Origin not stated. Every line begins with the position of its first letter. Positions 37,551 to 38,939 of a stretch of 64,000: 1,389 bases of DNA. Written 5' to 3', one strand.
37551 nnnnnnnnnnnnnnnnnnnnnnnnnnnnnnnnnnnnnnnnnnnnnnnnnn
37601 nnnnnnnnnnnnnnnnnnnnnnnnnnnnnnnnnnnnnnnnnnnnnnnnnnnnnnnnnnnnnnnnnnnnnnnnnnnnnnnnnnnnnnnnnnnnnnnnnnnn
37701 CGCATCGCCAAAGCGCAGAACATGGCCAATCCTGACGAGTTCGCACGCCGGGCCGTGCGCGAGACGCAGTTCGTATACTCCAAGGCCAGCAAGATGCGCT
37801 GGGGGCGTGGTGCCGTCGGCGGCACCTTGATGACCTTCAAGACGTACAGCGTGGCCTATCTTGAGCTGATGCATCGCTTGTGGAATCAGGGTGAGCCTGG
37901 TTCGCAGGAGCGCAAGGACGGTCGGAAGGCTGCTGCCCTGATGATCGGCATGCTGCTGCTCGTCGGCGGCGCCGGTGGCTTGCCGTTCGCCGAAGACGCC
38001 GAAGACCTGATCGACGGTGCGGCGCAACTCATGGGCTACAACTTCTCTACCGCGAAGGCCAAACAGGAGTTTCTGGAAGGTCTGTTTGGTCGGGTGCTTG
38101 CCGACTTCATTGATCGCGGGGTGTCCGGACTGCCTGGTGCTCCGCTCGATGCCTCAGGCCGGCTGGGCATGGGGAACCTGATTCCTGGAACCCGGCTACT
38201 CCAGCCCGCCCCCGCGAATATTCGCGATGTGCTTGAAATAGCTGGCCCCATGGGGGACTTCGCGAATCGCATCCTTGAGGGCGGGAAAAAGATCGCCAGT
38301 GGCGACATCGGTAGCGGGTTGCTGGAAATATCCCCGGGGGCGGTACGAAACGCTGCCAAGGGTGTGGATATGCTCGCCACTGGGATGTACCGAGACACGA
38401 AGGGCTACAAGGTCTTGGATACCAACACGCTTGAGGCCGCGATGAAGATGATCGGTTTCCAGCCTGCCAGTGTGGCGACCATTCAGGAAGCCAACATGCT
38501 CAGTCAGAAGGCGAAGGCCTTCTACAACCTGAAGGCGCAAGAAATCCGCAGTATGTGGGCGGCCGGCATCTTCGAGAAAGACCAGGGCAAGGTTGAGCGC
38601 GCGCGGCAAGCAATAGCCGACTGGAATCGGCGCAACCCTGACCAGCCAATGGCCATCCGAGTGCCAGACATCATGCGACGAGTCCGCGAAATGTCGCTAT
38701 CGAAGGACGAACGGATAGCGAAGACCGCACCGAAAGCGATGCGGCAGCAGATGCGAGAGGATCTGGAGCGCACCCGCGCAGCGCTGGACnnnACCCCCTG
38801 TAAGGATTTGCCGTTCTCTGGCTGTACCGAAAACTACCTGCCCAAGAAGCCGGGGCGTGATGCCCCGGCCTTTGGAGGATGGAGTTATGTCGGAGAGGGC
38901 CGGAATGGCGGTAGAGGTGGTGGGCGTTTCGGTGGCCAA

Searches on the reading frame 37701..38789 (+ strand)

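Call 18: search_protein_families(library=pfam, proteins=[window:37701-38789:+], max_evalue=10)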
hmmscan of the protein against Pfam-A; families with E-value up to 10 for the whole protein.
window:37701-38789:+ (363 aa): 1 family
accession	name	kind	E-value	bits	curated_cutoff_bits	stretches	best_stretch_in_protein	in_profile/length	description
PF23241.1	HAT_PRP39_C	-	0.038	14.5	33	1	260-318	73-129/139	PRP39 C-terminal HAT repeat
